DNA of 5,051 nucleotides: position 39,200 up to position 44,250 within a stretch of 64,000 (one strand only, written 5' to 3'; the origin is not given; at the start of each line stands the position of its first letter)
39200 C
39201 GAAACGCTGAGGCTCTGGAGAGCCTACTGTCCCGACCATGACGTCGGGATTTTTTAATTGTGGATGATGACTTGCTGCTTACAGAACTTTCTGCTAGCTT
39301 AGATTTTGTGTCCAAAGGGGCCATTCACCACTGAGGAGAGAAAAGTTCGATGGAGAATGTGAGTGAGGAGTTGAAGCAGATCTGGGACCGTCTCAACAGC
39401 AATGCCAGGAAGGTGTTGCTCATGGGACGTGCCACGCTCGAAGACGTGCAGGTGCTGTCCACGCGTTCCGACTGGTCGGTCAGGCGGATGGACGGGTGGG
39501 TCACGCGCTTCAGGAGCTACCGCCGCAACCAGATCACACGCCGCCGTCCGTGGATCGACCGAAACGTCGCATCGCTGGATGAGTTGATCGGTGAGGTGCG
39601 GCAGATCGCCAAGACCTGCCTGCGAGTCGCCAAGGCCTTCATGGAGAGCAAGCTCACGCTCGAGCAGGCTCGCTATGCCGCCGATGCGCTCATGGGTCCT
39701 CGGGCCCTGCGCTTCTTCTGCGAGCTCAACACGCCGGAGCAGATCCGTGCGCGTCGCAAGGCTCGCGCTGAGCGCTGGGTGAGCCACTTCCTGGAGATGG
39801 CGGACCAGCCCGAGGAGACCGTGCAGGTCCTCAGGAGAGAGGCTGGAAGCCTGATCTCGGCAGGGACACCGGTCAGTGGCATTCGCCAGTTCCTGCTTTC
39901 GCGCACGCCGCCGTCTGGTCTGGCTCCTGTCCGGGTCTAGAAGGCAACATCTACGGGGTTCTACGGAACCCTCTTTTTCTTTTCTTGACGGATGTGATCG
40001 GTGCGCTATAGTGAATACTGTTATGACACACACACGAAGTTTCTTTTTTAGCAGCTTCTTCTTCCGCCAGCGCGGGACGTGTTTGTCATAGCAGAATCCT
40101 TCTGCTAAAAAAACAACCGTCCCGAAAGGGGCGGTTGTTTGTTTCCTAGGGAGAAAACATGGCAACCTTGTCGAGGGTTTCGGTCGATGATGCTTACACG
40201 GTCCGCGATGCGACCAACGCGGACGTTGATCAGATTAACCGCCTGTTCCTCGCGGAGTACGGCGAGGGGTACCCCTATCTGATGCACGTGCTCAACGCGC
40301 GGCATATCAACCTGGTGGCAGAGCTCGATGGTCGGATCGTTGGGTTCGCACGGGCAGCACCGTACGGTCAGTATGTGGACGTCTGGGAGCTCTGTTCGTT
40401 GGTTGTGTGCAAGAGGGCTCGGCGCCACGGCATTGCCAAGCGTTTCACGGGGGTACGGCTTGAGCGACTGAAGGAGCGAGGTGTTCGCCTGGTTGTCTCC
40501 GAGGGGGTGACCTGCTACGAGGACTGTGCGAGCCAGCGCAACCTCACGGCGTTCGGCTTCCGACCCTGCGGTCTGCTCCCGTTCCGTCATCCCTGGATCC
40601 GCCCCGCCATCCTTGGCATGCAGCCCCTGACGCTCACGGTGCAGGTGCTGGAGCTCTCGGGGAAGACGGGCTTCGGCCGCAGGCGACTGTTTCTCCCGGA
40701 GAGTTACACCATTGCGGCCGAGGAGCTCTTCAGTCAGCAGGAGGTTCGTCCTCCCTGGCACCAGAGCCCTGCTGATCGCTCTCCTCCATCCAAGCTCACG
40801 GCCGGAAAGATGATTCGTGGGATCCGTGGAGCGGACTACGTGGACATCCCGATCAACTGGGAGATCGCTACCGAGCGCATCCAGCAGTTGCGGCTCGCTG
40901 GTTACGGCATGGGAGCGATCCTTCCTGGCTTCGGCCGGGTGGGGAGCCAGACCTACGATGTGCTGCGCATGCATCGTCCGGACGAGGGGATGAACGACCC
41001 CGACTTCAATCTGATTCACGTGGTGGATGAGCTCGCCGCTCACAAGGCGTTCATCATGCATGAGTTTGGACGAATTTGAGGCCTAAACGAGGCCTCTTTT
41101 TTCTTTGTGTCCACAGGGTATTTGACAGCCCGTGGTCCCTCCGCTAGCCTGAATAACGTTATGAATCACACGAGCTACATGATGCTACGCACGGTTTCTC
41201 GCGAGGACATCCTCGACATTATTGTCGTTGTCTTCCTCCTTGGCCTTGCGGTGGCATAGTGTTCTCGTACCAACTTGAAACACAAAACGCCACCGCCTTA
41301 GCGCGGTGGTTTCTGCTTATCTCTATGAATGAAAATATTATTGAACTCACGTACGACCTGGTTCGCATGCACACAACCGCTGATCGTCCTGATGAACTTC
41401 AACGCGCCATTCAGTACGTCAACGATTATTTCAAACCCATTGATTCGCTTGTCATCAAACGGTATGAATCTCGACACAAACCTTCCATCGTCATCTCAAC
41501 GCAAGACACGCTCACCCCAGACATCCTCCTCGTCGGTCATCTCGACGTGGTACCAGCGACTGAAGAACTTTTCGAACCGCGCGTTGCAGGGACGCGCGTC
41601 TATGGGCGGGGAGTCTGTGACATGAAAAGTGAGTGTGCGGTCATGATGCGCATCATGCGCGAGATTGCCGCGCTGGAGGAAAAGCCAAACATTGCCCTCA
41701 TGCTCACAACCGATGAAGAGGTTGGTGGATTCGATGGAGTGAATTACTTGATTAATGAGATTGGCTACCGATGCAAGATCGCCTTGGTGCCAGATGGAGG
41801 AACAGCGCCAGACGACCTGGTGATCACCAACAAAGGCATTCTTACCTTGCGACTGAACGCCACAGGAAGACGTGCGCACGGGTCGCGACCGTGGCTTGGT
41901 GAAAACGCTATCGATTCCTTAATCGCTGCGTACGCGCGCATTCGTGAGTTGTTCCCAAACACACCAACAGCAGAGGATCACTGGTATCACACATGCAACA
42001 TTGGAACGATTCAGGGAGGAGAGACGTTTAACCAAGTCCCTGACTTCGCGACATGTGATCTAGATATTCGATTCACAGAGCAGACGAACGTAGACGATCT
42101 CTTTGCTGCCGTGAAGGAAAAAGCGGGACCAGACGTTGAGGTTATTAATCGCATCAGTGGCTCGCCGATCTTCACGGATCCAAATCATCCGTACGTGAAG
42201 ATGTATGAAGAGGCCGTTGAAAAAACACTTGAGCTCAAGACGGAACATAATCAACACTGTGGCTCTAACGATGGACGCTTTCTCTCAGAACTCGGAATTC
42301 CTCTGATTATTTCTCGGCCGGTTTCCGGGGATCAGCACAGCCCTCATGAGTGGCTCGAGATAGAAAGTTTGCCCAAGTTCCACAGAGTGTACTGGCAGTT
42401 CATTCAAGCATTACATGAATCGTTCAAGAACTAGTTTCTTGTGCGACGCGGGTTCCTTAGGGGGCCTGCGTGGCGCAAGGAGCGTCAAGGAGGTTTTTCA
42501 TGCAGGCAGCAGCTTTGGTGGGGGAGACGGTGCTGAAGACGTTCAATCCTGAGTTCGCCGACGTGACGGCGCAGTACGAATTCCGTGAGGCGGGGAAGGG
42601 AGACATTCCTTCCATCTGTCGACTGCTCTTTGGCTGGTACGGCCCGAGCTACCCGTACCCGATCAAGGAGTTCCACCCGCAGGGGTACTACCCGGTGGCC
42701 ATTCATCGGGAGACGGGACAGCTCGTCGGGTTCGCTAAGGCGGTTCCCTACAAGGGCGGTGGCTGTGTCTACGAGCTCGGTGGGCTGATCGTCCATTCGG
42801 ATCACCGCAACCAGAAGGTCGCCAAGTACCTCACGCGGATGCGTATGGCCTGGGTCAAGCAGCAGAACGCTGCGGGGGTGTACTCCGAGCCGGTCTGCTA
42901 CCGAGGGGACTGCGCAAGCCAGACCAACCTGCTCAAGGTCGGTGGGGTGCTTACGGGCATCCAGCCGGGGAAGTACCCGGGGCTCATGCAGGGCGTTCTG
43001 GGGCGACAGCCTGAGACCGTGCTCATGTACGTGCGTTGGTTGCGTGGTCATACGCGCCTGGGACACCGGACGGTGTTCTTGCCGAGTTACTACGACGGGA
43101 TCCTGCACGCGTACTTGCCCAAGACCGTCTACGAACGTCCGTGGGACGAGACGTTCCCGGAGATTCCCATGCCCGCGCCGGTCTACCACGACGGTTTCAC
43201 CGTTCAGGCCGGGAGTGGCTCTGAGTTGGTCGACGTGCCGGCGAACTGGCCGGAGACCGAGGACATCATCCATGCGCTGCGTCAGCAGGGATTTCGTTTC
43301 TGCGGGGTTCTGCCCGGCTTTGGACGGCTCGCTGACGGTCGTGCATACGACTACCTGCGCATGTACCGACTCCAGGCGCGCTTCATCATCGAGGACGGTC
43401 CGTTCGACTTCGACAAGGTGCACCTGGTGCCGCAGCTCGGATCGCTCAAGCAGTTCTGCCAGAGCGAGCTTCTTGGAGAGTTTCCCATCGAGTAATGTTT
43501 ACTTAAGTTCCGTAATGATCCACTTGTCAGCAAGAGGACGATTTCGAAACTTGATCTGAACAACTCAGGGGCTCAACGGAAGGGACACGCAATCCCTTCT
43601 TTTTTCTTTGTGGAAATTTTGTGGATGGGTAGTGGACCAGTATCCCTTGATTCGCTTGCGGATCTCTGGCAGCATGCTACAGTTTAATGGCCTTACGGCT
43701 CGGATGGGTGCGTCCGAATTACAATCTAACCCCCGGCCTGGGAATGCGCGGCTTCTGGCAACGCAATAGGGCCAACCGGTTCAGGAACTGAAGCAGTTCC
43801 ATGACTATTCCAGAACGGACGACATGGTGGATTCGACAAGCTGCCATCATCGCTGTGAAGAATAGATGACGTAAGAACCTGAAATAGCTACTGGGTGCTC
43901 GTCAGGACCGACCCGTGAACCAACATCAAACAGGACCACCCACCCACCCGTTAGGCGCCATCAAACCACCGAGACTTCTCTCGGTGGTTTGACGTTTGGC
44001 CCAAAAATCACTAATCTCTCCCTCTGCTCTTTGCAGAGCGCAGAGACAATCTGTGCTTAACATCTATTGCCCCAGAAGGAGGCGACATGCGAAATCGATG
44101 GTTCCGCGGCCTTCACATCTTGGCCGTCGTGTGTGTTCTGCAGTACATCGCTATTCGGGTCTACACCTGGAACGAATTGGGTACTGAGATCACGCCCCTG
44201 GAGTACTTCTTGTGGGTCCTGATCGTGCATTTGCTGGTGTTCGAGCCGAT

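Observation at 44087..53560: Tandem array of six paralogous ~500-aa genes, each an autonomous terminator-promoter-gene cassette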

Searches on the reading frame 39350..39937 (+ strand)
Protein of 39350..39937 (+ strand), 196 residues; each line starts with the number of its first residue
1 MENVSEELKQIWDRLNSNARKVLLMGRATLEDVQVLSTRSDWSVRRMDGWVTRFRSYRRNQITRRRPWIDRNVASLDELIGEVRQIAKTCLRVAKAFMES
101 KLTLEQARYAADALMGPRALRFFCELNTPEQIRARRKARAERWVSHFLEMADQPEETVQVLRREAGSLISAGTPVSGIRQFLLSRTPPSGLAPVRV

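Call 49: search_protein_families(library=ncbifam, proteins=[window:39350-39937:+], max_evalue=0.1)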
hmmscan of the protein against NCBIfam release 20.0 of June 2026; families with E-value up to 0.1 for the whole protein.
window:39350-39937:+ (196 aa): 1 family
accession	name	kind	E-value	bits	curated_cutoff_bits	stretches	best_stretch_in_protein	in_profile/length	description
TIGR03883.1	DUF2342_F420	subfamily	0.012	14.8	171.35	1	27-89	26-87/346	uncharacterized protein, coenzyme F420 biosynthesis associated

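Call 79: search_protein_families(library=pfam, proteins=[window:39350-39937:+], max_evalue=0.001)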
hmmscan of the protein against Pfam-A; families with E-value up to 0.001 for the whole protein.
window:39350-39937:+ (196 aa): 0 families

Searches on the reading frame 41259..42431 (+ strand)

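Call 79: search_protein_families(library=pfam, proteins=[window:41259-42431:+], max_evalue=0.001)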
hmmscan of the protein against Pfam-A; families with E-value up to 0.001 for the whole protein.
window:41259-42431:+ (391 aa): 3 families
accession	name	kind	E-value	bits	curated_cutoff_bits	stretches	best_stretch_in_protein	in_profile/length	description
PF01546.33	Peptidase_M20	-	3.5e-26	92.8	24.6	1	90-383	1-205/206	Peptidase family M20/M25/M40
PF07687.19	M20_dimer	-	1.3e-17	64.1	21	1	189-289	1-99/107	Peptidase dimerisation domain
PF04389.22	Peptidase_M28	-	6.4e-05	23.2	21.3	1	86-242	12-146/193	Peptidase family M28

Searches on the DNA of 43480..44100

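Call 61: search_rna_families(source=window, start=43480, end=44100, threshold=evalue, max_evalue=1)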
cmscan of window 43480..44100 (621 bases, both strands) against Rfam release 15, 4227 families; matches with E-value up to 1: 1.
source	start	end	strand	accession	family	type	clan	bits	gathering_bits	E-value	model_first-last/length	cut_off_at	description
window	43490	43567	+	RF00493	snoU2-30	Gene; snRNA; snoRNA; CD-box;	-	19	60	0.75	1-70/70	no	Small nucleolar RNA U2-30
